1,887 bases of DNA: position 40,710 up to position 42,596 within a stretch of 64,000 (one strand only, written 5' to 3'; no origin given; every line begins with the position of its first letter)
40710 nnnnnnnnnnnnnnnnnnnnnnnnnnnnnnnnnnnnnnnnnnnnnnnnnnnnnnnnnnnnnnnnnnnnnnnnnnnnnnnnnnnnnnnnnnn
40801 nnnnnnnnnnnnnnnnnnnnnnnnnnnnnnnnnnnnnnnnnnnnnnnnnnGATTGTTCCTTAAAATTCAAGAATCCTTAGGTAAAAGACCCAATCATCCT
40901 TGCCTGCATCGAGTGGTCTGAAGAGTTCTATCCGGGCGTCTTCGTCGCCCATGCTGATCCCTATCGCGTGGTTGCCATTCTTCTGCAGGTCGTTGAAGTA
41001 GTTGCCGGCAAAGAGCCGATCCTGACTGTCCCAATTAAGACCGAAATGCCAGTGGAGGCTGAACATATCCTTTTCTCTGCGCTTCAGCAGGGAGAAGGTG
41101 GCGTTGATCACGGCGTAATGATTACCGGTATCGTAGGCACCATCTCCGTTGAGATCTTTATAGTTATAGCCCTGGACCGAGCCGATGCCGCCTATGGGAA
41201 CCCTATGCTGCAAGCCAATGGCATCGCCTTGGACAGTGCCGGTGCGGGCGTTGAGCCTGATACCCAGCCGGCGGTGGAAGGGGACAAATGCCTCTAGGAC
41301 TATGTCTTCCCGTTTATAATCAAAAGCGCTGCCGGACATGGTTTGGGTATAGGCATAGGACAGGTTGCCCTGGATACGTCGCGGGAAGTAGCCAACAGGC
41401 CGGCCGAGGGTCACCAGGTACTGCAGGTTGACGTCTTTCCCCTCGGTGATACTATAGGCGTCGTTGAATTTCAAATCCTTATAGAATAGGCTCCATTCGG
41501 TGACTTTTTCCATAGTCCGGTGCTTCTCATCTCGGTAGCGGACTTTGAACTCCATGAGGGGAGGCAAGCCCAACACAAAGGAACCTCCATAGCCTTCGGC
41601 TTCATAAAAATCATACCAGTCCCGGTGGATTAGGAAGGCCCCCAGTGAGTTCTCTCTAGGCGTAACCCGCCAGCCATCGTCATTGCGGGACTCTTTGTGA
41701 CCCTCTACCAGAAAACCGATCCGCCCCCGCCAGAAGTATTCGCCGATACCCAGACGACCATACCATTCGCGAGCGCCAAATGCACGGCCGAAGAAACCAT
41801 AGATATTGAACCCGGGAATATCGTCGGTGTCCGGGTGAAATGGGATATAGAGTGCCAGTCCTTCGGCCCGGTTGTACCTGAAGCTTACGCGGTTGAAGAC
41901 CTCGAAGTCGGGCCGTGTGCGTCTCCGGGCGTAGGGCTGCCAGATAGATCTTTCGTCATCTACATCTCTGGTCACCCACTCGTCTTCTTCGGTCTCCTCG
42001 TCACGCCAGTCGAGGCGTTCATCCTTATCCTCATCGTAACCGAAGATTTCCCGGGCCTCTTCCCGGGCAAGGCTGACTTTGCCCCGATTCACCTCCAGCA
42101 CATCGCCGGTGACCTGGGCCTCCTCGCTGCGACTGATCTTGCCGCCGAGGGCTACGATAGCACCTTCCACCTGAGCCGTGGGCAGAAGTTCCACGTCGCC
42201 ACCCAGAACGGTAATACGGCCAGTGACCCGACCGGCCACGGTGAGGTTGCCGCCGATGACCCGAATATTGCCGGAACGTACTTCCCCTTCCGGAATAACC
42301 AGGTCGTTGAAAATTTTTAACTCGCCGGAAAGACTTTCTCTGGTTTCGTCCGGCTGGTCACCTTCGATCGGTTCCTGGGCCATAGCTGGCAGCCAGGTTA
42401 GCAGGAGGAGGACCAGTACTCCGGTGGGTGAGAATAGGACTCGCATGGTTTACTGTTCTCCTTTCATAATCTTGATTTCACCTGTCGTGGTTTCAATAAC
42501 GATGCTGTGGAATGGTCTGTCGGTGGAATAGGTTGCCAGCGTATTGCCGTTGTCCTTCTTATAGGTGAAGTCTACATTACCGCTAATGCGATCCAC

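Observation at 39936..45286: Compact five-gene ECF-sigma operon combining a HEAT-repeat membrane protein, two toastrack-like repeat proteins and a beta-helix/Omp85-like fusion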

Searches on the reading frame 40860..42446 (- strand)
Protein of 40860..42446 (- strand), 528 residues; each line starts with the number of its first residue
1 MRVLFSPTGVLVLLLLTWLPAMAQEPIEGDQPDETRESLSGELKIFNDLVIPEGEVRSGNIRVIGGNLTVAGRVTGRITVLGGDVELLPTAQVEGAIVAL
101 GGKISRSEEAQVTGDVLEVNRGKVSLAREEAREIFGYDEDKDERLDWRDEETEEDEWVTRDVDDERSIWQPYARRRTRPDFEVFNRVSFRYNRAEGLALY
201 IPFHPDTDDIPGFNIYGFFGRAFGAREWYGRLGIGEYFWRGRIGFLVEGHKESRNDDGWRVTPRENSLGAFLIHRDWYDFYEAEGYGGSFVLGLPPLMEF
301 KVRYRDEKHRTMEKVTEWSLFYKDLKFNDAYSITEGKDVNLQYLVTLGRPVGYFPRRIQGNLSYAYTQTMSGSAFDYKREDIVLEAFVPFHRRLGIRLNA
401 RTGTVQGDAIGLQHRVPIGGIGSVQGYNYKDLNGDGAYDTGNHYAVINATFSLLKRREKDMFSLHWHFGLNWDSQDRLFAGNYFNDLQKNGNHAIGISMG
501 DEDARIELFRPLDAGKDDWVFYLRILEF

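Call 3: search_protein_families(library=pfam, proteins=[window:40860-42446:-], max_evalue=0.1)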
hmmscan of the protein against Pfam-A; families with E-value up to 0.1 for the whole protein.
window:40860-42446:- (528 aa): 1 family
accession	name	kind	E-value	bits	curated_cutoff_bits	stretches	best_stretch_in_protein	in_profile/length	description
PF04519.19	Bactofilin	-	2.4e-05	24.9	27.9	1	39-115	25-96/98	Polymer-forming cytoskeletal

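Call 4: search_protein_families(library=ncbifam, proteins=[window:40860-42446:-], max_evalue=0.1)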
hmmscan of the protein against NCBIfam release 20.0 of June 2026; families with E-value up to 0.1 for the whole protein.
window:40860-42446:- (528 aa): 0 families

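Call 5: find_homologous_proteins(query=window:40860-42446:-)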
Query window:40860-42446:- (528 aa): 43 proteins with E <= 0.001 among 8000 candidates.
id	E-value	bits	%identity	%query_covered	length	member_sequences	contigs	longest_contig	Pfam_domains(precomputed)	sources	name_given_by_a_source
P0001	2.0e-289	979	80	100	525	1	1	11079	-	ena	-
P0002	1.3e-282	956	79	100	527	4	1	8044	PF04519.20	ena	-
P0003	8.3e-278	940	78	100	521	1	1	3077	PF04519.20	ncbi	-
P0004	6.2e-272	921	76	100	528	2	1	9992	PF04519.20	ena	-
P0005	6.3e-267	904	75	100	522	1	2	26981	PF04519.20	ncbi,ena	-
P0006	3.5e-265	899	75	100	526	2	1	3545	-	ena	-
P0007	1.1e-264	897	75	100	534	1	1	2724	-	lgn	-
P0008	3.0e-258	876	73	100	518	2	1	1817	PF01103.30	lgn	-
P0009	1.3e-257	874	73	100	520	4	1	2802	PF01103.30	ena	-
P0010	5.2e-257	872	73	100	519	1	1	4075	PF01103.30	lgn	-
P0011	2.0e-239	814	67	100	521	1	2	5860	-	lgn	-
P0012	1.9e-229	781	67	100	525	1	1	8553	PF01103.30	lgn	-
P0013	7.9e-225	766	64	100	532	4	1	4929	PF01103.30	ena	-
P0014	4.1e-220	750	84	73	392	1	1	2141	PF04519.20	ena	-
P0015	6.7e-212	723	62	99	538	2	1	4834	-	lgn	-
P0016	8.7e-210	716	63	97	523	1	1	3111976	-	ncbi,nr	ncbi:MAG: hypothetical protein JSW54_00990 [Fidelibacterota bacterium]|nr:MAG: hypothetical protein 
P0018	3.2e-207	707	61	97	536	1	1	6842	PF01103.30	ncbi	-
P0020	6.2e-197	673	61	95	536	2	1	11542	PF01103.30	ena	-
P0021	3.5e-192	658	58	92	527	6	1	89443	PF01103.30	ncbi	ncbi:BamA/TamA family outer membrane protein [Candidatus Neomarinimicrobiota bacterium]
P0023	6.9e-187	640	56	98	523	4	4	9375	PF04519.20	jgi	jgi:cytoskeletal protein CcmA (bactofilin family)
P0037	1.0e-131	458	43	98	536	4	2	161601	-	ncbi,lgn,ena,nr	ncbi:MAG: polymer-forming cytoskeletal protein [Candidatus Marinimicrobia bacterium]|nr:polymer-form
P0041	5.3e-28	116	29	91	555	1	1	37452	-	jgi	jgi:hypothetical protein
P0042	9.9e-7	46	41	16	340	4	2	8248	PF04519.20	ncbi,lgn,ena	-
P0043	1.0e-5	42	30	36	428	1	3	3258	PF04519.20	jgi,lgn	jgi:cytoskeletal protein CcmA (bactofilin family)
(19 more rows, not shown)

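Call 7: find_encoding_contigs(protein=P0016, flank=7000, max_places=2)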
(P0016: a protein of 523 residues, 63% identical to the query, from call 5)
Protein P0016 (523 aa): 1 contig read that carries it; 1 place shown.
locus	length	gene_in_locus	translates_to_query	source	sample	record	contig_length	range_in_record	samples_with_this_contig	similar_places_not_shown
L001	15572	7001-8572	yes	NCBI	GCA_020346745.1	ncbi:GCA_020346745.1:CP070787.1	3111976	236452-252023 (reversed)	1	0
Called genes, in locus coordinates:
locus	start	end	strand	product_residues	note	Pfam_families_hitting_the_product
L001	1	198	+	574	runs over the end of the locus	PF02771:Acyl-CoA_dh_N, PF02770:Acyl-CoA_dh_M, PF00441:Acyl-CoA_dh_1, PF08028:Acyl-CoA_dh_2, PF21263:Acyl-CoA-dh_C (faint), PF21343:ACAD9-ACADV_C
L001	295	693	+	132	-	-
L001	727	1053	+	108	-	PF11950:DUF3467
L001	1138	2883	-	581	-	PF00593:TonB_dep_Rec_b-barrel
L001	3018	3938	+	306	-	PF00056:Ldh_1_N, PF03721:UDPG_MGDP_dh_N (weak), PF02866:Ldh_1_C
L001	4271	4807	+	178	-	PF07638:Sigma70_ECF (faint), PF12645:HTH_16 (weak), PF04542:Sigma70_r2, PF08281:Sigma70_r4_2, PF04545:Sigma70_r4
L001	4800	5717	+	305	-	PF02985:HEAT (faint), PF13646:HEAT_2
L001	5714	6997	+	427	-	PF13349:DUF4097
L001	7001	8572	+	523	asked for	-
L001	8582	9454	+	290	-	PF17115:Toast_rack_N (weak), PF09922:LiaF-like_C (faint)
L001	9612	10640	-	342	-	-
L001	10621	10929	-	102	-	PF14870:PSII_BNR (faint)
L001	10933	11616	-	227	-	PF14870:PSII_BNR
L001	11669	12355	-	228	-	PF02190:LON_substr_bdg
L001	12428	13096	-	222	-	PF01965:DJ-1_PfpI (weak)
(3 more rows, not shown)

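Call 8: find_encoding_contigs(protein=P0037, flank=7000, max_places=2)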
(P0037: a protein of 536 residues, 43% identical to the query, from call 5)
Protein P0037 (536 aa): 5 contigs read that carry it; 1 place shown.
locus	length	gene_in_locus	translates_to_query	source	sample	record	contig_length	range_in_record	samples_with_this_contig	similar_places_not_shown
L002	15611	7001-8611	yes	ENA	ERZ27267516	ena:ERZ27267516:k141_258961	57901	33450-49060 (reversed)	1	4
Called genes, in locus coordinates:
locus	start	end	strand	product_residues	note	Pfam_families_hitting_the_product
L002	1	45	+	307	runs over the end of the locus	PF00056:Ldh_1_N, PF02866:Ldh_1_C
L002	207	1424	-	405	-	PF01555:N6_N4_Mtase (faint), PF01170:UPF0020 (faint), PF08241:Methyltransf_11 (faint)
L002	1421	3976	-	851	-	PF02518:HATPase_c (faint), PF13589:HATPase_c_3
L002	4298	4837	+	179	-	PF07638:Sigma70_ECF (weak), PF12645:HTH_16 (weak), PF04542:Sigma70_r2, PF08281:Sigma70_r4_2, PF04545:Sigma70_r4, PF13384:HTH_23 (weak)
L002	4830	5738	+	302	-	PF02985:HEAT (faint), PF13646:HEAT_2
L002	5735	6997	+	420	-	PF13349:DUF4097 (weak)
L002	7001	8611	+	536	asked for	-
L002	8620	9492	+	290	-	-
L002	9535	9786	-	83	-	-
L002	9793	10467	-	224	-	PF02190:LON_substr_bdg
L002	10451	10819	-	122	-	PF00355:Rieske, PF13806:Rieske_2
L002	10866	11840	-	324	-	PF08331:QueG_DUF1730, PF00037:Fer4 (faint), PF12837:Fer4_6 (faint), PF13237:Fer4_10 (faint), PF13484:Fer4_16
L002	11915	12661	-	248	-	PF21033:RMD1-3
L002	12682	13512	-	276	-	-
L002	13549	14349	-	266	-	-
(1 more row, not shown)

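Call 9: find_encoding_contigs(protein=P0041, flank=7000, max_places=2)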
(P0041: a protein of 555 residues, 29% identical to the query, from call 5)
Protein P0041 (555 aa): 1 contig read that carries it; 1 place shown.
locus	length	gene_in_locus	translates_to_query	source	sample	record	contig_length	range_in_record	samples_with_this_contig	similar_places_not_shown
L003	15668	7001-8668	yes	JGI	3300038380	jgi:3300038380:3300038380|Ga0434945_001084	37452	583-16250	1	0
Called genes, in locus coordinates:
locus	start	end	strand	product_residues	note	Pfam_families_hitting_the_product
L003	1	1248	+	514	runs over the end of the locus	PF00575:S1 (weak), PF10150:RNase_E_G, PF20833:RNase_E_G_Thio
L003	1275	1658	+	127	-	PF00829:Ribosomal_L21p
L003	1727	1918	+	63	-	PF01016:Ribosomal_L27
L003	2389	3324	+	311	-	PF00056:Ldh_1_N, PF02866:Ldh_1_C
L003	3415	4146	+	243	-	PF00481:PP2C, PF13672:PP2C_2, PF07228:SpoIIE (weak)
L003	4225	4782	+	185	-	PF07638:Sigma70_ECF, PF12645:HTH_16 (weak), PF04542:Sigma70_r2, PF08281:Sigma70_r4_2, PF04545:Sigma70_r4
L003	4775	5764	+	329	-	PF02985:HEAT (faint), PF13646:HEAT_2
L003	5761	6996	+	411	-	PF13349:DUF4097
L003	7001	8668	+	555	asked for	-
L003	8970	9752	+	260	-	-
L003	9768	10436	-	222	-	PF01965:DJ-1_PfpI (weak)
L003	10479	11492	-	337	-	PF08331:QueG_DUF1730, PF00037:Fer4 (faint), PF13484:Fer4_16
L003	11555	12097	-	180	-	PF28549:NDPSase_N (faint), PF00293:NUDIX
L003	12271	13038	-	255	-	PF21033:RMD1-3, PF14559:TPR_19 (faint), PF12895:ANAPC3 (faint)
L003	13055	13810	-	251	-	-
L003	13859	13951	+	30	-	-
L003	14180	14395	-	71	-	PF21748:UPF0150 (weak)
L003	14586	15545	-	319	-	-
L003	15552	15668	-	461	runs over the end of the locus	PF01436:NHL (faint)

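Call 13: find_related_loci(query=A1, collection=genome_contigs, flank=6000)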
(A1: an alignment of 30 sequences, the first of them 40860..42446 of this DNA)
Query A1 (528 aa) in genome_contigs; peptide patterns used: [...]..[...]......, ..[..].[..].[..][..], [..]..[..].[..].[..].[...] (x = any residue, [..] = any of these).
160 stretches matched a pattern; 18 encode a relative of the query (tblastn E <= 1e-3); 17 distinct loci.
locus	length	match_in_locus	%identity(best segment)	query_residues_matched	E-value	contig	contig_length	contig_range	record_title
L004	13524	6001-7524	63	17-528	0e+0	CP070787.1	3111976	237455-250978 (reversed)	MAG: Fidelibacterota bacterium isolate bin1478 chromosome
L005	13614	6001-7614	62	1-528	0e+0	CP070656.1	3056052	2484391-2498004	MAG: Fidelibacterota bacterium isolate bin809 chromosome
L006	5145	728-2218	58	40-527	0e+0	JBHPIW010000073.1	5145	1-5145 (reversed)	Candidatus Neomarinimicrobiota bacterium isolate SAG AM-312-I22 AM-312-I22_NODE_74, whole genome shotgun sequence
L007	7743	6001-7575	56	1-528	0e+0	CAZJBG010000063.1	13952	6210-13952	MAG TPA_asm: uncultured bacterium isolate binchicken_co85_10 genome assembly, contig: NODE_2326_length_13952_cov_12.8707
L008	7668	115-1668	75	1-528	0e+0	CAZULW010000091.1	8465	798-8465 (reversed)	MAG TPA_asm: uncultured bacterium isolate binchicken_co136_34 genome assembly, contig: NODE_3617_length_8465_cov_41.7919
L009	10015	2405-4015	47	1-528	7e-159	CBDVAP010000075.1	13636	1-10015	MAG TPA_asm: uncultured bacterium isolate SRR22302374_metabat2_57 genome assembly, contig: ERZ26661914.2899, whole genom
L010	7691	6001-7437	55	1-481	3e-157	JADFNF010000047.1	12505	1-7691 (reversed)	MAG: Candidatus Neomarinimicrobiota bacterium isolate B61T1L10 B61T1L10_NODE8027, whole genome shotgun sequence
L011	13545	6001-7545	47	12-528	6e-150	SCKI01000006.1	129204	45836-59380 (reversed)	Candidatus Neomarinimicrobiota bacterium strain TS1B11 T1B11_29, whole genome shotgun sequence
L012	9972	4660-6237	46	9-528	4e-146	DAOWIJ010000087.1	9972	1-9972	MAG TPA_asm: Candidatus Neomarinimicrobiota bacterium isolate CSMAG_2040 CSMAG_2040_k141_2150270_length_9972_cov_15.0000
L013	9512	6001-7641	45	1-528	4e-146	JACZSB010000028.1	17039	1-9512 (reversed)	MAG: Candidatus Neomarinimicrobiota bacterium isolate B10T1B10 B10T1B10_NODE1749, whole genome shotgun sequence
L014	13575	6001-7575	43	12-528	3e-135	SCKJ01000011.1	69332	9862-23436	Candidatus Neomarinimicrobiota bacterium strain TS1B10-1 T1B10-1_154, whole genome shotgun sequence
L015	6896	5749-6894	49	2-374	2e-107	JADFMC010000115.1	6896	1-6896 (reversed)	MAG: Candidatus Neomarinimicrobiota bacterium isolate B56T1L10 B56T1L10_NODE19487, whole genome shotgun sequence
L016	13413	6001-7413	30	10-517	3e-70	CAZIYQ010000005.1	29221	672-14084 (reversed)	MAG TPA_asm: uncultured bacterium isolate SRP216583_co1_146 genome assembly, contig: NODE_1064_length_29221_cov_18.95676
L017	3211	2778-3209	84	1-144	2e-65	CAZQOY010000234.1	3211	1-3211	MAG TPA_asm: uncultured bacterium isolate binchicken_co85_78 genome assembly, contig: NODE_9758_length_3211_cov_12.43472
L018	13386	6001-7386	28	12-499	2e-35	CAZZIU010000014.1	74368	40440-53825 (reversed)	MAG TPA_asm: uncultured bacterium isolate binchicken_co275_11 genome assembly, contig: NODE_253_length_74368_cov_25.6965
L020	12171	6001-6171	38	50-107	5e-5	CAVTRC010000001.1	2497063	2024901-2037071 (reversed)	MAG: Candidatus Eremiobacteria bacterium isolate MFD09603.bin.1.169 genome assembly, contig: contig_1674, whole genome s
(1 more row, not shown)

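Call 20: predict_structure(alignment_id=A1)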
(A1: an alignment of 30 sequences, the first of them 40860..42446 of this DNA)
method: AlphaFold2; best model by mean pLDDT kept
length: 528 residues; sequences in the alignment: 30
mean_pLDDT: 78.3   pTM: 0.65
mean pLDDT of the five models: 78.3, 77.9, 73.6, 71.0, 70.6
residues with pLDDT >= 90: 191; 70-90: 220; 50-70: 25; < 50: 92
segments of 3 or more residues with pLDDT < 50: 1-40, 121-132, 136-173
pLDDT, mean of each block of 10 residues (from residue 1): 36 46 30 31 78 83 88 90 90 89 87 82 41 46 39 28 26 63 88 92 87 92 95 91 92 88 85 82 96 78 97 82 65 92 89 80 95 96 91 90 93 88 87 84 93 84 94 89 84 93 87 79 74
secondary structure, 60 per line:
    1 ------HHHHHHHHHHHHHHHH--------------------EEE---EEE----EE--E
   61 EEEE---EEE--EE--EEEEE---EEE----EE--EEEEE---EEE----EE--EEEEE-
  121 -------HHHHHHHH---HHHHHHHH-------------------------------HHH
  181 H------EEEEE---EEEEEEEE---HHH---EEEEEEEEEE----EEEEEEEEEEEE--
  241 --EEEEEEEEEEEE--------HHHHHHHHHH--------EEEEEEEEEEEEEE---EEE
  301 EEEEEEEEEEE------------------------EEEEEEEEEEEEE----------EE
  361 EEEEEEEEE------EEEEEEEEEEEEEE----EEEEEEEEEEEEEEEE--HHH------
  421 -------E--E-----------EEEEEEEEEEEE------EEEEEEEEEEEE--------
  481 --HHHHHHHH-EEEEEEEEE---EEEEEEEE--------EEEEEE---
elements in order: H7-22 E43-45 E49-51 E60-64 E68-70 E77-81 E85-87 E96-100 E104-106 E115-119 H128-135 H139-146 H178-181 E188-192 E196-203 E213-222 E227-238 E243-254 H263-272 E281-294 E298-311 E336-348 E359-369 E376-389 E394-409 E443-454 E461-472 H483-490 E492-500 E504-511 E520-525

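Call 24: fold_search(model_id=the predicted structure, library=pdb)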
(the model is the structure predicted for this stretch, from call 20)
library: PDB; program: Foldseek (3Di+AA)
matches with E <= 10: 815; with E <= 0.001: 115
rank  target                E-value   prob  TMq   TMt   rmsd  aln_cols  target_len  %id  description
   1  4n75_B                9.0e-14  1.00  0.41  0.56   9.5       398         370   15  Structural Basis of BamA-mediate Outer Membrane Protein Biogenesis (released 2014-04-16)
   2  9cs0_A                3.4e-13  1.00  0.41  0.55   9.3       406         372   16  E. coli BamA beta-barrel bound to darobactin and cyclic peptide CP1 (released 2025-04-16)
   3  4n75_A                1.2e-12  1.00  0.42  0.57   9.4       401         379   15  Structural Basis of BamA-mediate Outer Membrane Protein Biogenesis (released 2014-04-16)
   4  9cs1_A                1.3e-12  1.00  0.42  0.58   9.1       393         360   16  E. coli BamA beta-barrel bound to darobactin and cyclic peptide CP2 (released 2025-04-16)
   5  8qn4_A                2.4e-12  1.00  0.42  0.36   9.1       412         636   15  Structure of the BAM-EspP complex in an open EspP intermediate state (released 2024-10-02)
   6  5d0q_F                2.6e-12  1.00  0.38  0.28  11.6       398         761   16  BamACDE complex, outer membrane beta-barrel assembly machinery (BAM) complex (released 2016-03-09)
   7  6t1w_A                2.7e-12  1.00  0.40  0.29   9.9       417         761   16  Structure of E. coli BamA in complex with lipoprotein RcsF (released 2020-05-13)
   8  6qgw_A                2.9e-12  1.00  0.43  0.60   9.2       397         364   16  Crystal structure of E.coli BamA beta-barrel in complex with nanobody E6 (released 2019-06-26)
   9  5or1                  3.0e-12  1.00  0.41  0.55   8.6       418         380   14  BamA structure of Salmonella enterica (released 2018-02-14)
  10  9cs2_A                3.8e-12  1.00  0.42  0.55   9.6       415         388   14  E. coli BamA beta-barrel bound to cyclic peptide CP3 (released 2025-04-16)
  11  7tt7_A                5.8e-12  1.00  0.41  0.43   9.8       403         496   13  BamABCDE bound to substrate EspP in the barrelized EspP/continuous open BamA state (released 2022-03-30)
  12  7ye6_A                6.5e-12  1.00  0.41  0.29  10.8       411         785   16  BAM-EspP complex structure with BamA-N427C/EspP-R1297C mutations in nanodisc (released 2023-07-12)
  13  5ayw_A                7.7e-12  1.00  0.41  0.29  10.0       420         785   15  Structure of a membrane complex (released 2016-02-24)
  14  6t1w_B                9.1e-12  1.00  0.41  0.45  10.8       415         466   16  Structure of E. coli BamA in complex with lipoprotein RcsF (released 2020-05-13)
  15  8bnz_A                1.1e-11  1.00  0.43  0.30   9.7       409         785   15  BAM-EspP complex structure with BamA-G431C/EspP-N1293C mutations in nanodisc (released 2023-04-26)
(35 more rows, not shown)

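Call 34: find_homologous_proteins(query=A2, max_evalue=0.001)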
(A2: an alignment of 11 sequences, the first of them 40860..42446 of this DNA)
Query A2 (11 sequences) (528 aa, profile of the alignment): 46 proteins with E <= 0.001 among 8000 candidates.
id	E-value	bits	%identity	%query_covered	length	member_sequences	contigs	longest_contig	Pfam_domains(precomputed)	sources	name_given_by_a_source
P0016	7.5e-229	779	63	97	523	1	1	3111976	-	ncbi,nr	ncbi:MAG: hypothetical protein JSW54_00990 [Fidelibacterota bacterium]|nr:MAG: hypothetical protein 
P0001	2.1e-228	777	80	100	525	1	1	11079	-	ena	-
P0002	6.7e-227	772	79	100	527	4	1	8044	PF04519.20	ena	-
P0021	9.3e-225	765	58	92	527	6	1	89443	PF01103.30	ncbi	ncbi:BamA/TamA family outer membrane protein [Candidatus Neomarinimicrobiota bacterium]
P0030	4.1e-223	760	50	98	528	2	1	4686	-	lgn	-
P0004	1.1e-222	758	76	100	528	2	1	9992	PF04519.20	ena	-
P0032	2.3e-222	757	47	100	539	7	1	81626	-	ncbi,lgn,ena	-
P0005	7.0e-222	756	75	100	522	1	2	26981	PF04519.20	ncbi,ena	-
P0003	3.4e-221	753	78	100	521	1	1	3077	PF04519.20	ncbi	-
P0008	7.0e-221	752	73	100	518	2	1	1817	PF01103.30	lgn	-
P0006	1.8e-220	751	75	100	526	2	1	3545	-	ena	-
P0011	3.4e-220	750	67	100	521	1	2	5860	-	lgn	-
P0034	3.8e-220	750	47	98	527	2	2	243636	-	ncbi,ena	-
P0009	1.5e-218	745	73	100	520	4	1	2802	PF01103.30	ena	-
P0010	5.1e-218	743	73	100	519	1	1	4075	PF01103.30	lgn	-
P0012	2.8e-217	740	67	100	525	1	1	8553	PF01103.30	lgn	-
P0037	4.1e-217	740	43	98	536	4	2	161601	-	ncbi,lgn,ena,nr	ncbi:MAG: polymer-forming cytoskeletal protein [Candidatus Marinimicrobia bacterium]|nr:polymer-form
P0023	8.3e-213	726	56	98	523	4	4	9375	PF04519.20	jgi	jgi:cytoskeletal protein CcmA (bactofilin family)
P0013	4.6e-208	710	64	100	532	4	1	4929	PF01103.30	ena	-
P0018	2.6e-200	684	61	97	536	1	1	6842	PF01103.30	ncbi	-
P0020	1.6e-197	675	61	95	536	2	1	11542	PF01103.30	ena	-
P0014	1.5e-164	567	84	73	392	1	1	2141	PF04519.20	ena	-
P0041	2.9e-161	556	29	91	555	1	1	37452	-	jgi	jgi:hypothetical protein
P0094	6.5e-21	93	27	35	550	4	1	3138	PF07244.21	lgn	-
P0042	8.6e-12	62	41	16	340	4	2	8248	PF04519.20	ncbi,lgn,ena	-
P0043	9.6e-12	62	30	36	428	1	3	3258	PF04519.20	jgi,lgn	jgi:cytoskeletal protein CcmA (bactofilin family)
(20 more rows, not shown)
